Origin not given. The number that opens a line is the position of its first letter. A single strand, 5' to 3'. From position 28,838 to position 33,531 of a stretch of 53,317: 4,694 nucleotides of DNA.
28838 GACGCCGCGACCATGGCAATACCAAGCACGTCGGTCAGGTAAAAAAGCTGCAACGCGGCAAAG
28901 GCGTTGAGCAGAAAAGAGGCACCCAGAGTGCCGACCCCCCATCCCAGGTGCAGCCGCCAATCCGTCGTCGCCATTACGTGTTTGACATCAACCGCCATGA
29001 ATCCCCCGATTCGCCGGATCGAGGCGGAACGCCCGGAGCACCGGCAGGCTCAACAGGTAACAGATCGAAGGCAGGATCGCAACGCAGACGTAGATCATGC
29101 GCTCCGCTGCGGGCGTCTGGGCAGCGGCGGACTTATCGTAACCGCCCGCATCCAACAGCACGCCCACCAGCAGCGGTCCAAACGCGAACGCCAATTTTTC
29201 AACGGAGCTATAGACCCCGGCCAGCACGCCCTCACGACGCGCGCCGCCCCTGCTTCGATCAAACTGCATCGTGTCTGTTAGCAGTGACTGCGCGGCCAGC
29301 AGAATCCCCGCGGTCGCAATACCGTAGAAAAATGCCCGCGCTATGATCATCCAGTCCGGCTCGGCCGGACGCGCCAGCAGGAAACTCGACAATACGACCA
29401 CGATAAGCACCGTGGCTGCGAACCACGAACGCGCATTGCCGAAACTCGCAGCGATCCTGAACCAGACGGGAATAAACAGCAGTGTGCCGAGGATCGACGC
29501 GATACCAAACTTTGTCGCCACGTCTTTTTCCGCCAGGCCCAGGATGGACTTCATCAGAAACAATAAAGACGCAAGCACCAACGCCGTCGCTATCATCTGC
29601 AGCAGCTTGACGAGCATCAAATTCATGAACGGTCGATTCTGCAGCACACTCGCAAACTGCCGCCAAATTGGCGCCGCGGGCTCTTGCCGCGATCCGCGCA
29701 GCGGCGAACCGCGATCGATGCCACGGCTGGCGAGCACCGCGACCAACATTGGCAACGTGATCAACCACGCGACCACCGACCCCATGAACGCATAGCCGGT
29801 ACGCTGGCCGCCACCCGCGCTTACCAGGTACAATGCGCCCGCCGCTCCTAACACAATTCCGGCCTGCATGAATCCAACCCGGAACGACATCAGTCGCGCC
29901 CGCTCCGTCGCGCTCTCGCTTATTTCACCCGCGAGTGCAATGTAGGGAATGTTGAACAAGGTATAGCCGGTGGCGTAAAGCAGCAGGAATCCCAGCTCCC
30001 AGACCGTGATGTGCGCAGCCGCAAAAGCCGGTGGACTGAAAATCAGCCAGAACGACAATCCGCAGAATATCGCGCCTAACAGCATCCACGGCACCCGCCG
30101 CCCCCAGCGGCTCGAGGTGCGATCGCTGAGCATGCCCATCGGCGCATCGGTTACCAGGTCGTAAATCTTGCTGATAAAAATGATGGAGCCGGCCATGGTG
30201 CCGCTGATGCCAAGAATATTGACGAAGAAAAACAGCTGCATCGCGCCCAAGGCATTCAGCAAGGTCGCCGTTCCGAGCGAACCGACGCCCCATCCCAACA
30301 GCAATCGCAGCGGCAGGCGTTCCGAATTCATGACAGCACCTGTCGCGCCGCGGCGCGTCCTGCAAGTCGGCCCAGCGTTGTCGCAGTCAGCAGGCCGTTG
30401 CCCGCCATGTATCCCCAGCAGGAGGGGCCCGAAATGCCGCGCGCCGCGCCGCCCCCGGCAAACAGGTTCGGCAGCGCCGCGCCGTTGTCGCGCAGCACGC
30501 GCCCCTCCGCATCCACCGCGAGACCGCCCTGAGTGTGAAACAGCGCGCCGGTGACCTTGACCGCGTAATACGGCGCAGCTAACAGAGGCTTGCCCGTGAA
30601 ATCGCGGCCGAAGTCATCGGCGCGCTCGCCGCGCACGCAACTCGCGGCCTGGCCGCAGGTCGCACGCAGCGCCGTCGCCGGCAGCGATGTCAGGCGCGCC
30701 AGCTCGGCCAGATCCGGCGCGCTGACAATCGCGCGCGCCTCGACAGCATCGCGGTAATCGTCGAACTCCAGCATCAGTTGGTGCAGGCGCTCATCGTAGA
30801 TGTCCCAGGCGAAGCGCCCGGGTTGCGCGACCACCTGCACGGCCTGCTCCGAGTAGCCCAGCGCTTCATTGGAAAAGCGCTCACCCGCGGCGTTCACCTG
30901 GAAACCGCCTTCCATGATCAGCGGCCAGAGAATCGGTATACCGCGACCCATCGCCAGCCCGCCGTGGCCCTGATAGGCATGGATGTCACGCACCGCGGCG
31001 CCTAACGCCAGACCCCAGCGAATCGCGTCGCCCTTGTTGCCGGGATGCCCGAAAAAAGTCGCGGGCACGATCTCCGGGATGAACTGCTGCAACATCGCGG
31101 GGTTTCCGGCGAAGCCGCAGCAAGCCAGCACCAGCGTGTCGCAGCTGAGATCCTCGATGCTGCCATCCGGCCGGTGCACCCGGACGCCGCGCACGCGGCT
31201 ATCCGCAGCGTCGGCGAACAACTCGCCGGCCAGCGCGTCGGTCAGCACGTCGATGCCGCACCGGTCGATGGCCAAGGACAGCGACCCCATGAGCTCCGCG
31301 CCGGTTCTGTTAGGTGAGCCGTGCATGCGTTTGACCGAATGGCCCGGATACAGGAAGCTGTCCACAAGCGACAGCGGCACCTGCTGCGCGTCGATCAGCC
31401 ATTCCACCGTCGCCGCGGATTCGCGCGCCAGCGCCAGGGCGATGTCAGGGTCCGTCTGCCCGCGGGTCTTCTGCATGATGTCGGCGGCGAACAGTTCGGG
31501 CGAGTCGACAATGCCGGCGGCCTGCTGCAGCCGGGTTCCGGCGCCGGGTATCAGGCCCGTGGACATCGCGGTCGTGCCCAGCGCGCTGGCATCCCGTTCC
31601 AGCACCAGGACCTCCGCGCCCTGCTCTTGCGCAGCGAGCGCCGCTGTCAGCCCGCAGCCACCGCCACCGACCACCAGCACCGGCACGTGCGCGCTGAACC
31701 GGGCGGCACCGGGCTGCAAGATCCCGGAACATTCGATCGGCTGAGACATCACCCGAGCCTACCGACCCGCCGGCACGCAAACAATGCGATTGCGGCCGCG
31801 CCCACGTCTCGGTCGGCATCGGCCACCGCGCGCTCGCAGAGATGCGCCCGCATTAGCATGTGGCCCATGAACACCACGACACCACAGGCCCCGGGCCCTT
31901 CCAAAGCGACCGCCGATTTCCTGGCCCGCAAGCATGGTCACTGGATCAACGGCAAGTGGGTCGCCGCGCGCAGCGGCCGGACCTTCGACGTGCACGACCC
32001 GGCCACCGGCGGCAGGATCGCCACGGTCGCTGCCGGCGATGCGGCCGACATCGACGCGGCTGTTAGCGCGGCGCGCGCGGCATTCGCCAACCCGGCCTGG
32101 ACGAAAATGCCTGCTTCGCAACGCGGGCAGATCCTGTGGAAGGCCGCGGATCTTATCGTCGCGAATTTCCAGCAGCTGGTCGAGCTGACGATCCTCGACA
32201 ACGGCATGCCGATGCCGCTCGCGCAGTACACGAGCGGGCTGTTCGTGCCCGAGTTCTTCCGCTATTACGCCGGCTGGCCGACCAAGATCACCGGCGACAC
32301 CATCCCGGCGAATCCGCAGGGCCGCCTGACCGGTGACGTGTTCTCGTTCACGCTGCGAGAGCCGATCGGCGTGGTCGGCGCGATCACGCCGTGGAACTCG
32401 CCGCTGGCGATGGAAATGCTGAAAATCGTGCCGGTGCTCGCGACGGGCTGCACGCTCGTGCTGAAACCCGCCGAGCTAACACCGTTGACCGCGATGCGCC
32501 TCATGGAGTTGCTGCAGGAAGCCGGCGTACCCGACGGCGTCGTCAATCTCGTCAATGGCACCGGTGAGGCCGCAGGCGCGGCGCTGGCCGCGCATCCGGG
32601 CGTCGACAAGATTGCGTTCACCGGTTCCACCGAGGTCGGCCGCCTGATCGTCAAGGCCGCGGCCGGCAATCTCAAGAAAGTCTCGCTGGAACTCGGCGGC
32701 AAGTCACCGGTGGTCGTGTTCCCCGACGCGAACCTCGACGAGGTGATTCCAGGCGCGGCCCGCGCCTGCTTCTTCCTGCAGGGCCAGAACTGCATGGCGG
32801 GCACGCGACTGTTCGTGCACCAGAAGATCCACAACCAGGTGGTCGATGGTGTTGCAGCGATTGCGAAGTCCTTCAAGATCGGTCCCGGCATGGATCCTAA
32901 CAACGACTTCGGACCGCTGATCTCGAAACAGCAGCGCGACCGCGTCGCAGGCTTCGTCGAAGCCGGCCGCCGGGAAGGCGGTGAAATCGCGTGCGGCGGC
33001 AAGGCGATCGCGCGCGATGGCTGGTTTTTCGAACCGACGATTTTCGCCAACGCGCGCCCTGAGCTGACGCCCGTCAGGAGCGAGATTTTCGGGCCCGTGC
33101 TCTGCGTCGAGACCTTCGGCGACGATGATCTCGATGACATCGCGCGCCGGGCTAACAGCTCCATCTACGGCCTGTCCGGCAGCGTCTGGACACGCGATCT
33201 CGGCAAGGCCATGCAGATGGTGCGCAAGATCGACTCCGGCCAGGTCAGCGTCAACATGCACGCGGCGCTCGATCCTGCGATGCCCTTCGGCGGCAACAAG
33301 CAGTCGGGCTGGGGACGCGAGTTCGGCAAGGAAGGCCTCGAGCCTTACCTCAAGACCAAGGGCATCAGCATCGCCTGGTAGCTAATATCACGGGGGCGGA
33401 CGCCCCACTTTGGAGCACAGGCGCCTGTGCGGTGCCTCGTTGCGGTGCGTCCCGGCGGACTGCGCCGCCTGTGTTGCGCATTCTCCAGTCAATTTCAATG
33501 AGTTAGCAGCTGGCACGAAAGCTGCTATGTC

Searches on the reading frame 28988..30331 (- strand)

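Call 41: search_protein_families(library=pfam, proteins=[window:28988-30331:-], max_evalue=0.00001)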
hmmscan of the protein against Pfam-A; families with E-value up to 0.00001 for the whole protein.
window:28988-30331:- (447 aa): 2 families
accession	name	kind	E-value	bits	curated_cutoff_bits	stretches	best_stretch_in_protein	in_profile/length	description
PF13347.12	MFS_2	-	3e-79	267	27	1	14-438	2-426/427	MFS/sugar transport protein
PF07690.21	MFS_1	-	2.7e-24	86.2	33.4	2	27-386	15-347/347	Major Facilitator Superfamily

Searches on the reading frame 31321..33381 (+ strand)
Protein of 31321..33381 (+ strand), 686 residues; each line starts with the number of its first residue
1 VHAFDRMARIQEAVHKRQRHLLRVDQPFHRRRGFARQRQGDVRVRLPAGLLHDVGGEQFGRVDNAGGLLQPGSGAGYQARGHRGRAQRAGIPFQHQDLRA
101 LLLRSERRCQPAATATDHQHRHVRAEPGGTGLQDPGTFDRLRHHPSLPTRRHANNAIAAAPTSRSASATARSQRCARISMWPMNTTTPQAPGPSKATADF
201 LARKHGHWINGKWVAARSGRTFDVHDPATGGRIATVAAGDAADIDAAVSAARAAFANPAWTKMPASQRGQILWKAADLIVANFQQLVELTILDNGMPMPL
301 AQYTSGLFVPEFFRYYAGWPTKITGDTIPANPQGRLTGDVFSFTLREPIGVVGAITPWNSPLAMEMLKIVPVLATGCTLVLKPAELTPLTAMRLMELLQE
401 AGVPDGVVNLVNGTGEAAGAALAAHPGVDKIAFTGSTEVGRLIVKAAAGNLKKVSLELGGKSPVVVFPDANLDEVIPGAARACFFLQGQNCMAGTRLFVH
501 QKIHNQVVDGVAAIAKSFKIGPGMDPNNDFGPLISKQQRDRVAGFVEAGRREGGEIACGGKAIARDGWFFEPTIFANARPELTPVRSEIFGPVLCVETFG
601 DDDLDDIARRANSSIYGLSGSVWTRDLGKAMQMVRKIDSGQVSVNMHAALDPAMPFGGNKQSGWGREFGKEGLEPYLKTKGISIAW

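Call 41: search_protein_families(library=pfam, proteins=[window:31321-33381:+], max_evalue=0.00001)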
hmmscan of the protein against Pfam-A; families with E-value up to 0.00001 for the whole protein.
window:31321-33381:+ (686 aa): 1 family
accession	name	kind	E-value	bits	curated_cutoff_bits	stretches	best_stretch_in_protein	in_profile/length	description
PF00171.27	Aldedh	-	3.8e-163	543.7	23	1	213-680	1-459/461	Aldehyde dehydrogenase family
